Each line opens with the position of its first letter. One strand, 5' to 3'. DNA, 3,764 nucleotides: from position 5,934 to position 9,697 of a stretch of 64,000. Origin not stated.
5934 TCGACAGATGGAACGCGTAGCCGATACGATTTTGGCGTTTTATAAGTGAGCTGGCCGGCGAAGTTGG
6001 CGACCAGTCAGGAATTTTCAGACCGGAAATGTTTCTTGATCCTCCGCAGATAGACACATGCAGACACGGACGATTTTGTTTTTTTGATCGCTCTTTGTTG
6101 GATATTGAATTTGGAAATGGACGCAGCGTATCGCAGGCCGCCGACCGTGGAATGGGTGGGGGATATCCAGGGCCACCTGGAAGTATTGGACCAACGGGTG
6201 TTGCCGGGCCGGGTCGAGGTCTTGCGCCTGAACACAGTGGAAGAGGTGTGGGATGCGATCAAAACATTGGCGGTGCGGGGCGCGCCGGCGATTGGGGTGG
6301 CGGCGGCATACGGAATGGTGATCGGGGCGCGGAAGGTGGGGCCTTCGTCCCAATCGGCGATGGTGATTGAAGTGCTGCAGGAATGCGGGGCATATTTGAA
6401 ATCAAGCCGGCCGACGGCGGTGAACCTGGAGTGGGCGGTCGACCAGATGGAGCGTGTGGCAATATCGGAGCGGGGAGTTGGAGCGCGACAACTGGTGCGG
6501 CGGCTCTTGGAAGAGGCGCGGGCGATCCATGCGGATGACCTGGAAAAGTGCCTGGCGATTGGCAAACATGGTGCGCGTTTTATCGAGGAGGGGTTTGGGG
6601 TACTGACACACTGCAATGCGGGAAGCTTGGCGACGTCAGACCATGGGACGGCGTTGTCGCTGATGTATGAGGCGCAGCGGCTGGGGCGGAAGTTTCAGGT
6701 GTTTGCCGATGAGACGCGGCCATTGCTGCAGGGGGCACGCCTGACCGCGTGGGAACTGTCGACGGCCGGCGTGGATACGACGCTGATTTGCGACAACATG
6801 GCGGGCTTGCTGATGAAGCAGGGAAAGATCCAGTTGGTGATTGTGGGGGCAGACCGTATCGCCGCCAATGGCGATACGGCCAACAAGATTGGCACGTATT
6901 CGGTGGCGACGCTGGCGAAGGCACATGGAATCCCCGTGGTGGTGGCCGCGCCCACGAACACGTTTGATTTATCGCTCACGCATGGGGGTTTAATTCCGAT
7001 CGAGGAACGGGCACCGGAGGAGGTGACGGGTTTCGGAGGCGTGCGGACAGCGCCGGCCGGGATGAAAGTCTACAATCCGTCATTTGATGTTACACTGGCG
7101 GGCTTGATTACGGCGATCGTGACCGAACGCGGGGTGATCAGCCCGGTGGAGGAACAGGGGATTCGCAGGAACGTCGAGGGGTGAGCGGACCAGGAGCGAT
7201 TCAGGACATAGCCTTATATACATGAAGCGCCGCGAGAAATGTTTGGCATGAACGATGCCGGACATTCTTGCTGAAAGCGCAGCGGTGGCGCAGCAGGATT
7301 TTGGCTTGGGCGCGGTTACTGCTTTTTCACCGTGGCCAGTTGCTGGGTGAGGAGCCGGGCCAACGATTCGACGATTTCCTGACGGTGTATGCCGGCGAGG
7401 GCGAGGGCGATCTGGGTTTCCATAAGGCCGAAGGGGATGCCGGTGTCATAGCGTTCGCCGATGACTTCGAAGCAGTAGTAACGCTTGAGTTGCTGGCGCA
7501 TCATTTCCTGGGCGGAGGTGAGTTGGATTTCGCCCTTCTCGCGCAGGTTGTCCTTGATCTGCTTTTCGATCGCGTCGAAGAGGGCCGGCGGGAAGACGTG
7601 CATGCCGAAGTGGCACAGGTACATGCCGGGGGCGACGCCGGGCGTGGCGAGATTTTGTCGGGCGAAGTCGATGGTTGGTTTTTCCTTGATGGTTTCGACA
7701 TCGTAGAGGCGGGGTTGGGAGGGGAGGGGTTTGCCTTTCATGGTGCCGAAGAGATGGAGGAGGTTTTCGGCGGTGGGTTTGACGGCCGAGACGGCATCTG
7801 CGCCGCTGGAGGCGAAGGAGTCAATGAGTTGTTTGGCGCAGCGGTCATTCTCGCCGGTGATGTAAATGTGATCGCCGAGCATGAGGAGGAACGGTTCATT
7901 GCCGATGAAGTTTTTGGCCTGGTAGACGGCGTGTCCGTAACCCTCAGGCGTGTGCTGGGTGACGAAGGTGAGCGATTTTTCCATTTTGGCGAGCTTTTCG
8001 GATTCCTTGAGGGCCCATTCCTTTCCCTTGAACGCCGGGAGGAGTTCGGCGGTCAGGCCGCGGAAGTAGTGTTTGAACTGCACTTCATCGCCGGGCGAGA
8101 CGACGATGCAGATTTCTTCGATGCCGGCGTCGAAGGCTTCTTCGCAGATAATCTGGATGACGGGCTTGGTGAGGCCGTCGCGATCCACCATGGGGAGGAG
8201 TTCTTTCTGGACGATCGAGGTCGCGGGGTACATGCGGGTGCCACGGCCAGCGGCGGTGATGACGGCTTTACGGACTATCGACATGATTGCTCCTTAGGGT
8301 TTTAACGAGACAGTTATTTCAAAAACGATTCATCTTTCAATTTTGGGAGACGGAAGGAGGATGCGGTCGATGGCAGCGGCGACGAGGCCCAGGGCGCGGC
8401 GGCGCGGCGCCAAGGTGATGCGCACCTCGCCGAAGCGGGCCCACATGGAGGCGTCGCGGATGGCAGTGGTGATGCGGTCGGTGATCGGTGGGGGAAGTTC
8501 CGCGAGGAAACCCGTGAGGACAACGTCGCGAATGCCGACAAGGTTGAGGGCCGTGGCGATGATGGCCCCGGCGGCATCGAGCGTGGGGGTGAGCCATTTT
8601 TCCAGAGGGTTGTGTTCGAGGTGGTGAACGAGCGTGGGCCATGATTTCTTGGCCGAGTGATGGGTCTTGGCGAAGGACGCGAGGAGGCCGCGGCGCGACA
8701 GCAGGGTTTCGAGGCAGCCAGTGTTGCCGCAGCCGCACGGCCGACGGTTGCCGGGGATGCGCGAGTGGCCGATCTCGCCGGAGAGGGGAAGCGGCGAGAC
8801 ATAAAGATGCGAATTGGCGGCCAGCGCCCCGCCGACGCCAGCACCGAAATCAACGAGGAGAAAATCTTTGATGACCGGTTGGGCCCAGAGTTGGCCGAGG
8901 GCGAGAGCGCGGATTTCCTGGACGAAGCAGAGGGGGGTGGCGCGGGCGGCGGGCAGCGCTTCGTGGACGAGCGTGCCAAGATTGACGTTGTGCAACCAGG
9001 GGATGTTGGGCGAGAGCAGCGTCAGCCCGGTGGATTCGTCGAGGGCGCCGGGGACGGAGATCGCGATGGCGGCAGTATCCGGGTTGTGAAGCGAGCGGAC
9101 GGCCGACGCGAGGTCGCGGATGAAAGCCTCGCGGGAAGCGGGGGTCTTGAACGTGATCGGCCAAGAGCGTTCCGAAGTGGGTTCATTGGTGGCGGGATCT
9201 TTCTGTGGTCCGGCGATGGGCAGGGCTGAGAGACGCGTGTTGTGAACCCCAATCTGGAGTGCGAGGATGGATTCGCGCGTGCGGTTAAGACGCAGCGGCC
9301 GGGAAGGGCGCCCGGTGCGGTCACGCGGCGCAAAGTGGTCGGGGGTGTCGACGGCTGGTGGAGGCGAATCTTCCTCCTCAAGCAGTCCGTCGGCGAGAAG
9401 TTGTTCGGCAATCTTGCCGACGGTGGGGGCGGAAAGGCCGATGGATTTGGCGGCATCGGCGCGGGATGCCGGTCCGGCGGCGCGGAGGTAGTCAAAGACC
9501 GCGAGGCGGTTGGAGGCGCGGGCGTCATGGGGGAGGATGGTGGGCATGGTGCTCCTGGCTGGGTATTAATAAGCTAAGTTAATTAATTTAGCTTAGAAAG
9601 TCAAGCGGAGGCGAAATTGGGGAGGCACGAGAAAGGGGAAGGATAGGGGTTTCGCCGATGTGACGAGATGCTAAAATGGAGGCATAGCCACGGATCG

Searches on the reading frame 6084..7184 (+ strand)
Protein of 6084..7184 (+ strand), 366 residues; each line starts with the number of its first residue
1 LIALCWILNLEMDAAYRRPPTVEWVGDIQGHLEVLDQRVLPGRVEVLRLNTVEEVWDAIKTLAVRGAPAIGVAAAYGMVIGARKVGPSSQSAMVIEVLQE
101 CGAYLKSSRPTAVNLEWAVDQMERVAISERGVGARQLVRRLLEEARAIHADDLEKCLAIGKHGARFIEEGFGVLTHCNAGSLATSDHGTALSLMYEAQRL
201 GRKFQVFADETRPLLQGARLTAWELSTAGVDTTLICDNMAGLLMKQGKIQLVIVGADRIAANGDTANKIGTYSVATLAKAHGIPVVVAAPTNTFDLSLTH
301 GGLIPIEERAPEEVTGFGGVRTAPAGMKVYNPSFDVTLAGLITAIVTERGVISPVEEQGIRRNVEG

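Call 42: search_protein_families(library=pfam, proteins=[window:6084-7184:+], max_evalue=0.001)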
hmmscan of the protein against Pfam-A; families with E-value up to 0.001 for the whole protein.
window:6084-7184:+ (366 aa): 1 family
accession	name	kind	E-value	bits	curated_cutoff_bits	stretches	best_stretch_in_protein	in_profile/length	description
PF01008.23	IF-2B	-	7.2e-83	278.5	22.4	1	64-354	2-280/280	Initiation factor 2 subunit family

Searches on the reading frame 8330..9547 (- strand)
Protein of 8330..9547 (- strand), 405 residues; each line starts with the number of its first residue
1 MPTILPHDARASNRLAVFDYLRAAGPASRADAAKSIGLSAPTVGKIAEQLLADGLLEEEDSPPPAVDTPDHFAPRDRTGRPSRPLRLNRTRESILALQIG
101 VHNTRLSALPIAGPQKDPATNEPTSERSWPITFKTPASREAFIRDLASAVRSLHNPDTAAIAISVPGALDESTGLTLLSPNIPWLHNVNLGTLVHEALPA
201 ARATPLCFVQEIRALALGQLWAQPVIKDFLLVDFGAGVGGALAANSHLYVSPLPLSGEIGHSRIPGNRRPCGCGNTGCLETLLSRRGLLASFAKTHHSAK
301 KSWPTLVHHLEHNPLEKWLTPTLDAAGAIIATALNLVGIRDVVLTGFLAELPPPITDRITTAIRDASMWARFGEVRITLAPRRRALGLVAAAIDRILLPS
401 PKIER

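Call 42: search_protein_families(library=pfam, proteins=[window:8330-9547:-], max_evalue=0.001)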
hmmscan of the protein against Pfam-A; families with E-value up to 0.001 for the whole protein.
window:8330-9547:- (405 aa): 3 families
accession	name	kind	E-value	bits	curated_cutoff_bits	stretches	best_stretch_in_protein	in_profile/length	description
PF00480.26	ROK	-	1.4e-25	90.8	22.9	1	139-363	36-258/294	ROK family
PF12802.13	MarR_2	-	0.00021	21.8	27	1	16-62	9-56/61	MarR family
PF06224.18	AlkZ-like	-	0.00021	21.5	25.9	1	9-81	167-241/329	DNA glycosylase AlkZ-like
